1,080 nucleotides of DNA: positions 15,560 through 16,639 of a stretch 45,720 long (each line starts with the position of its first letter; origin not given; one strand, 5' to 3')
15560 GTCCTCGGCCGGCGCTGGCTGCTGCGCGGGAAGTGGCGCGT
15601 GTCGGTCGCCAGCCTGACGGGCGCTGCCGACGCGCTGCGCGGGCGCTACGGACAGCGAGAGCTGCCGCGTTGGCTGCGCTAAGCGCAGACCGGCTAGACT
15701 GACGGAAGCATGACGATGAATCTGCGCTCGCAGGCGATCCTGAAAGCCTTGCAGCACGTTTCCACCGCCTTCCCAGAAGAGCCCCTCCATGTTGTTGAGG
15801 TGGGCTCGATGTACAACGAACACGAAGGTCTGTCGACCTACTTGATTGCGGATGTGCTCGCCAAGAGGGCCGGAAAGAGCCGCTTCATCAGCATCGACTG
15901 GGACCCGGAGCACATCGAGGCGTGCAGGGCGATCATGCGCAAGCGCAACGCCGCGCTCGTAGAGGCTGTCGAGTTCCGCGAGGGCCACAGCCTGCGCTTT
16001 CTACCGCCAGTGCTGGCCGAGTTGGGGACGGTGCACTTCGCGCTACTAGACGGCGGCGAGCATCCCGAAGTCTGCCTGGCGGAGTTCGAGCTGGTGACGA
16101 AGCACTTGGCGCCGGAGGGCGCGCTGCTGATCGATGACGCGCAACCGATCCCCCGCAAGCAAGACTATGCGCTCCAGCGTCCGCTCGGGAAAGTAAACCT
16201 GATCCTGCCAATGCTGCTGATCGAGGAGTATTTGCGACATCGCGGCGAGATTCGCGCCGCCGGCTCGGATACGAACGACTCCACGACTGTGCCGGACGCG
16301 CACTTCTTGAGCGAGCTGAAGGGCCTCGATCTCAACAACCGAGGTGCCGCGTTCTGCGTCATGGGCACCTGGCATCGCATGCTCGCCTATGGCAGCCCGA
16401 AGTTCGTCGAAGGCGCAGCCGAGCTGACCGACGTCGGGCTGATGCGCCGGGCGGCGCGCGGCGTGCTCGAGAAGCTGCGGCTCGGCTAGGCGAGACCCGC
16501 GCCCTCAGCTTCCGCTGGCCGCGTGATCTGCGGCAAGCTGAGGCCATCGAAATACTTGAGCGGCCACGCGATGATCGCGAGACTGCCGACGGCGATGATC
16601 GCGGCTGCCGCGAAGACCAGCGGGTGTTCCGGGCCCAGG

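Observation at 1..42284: A 42-kb two-stage envelope-glycan locus: gac/rgp-like logic with an expanded GT-C and tailoring arm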

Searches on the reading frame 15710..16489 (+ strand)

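Call 5: search_protein_families(library=pfam, proteins=[window:15710-16489:+], max_evalue=0.01)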
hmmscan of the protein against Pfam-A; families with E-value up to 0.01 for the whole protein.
window:15710-16489:+ (259 aa): 1 family
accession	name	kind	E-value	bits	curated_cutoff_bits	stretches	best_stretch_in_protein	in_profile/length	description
PF13578.12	Methyltransf_24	-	1.6e-11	45.4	26.3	1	38-143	6-104/105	Methyltransferase domain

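Call 76: search_protein_families(library=ncbifam, proteins=[window:15710-16489:+], max_evalue=0.00001)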
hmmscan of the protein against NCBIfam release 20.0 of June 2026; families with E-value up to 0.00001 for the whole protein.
window:15710-16489:+ (259 aa): 0 families
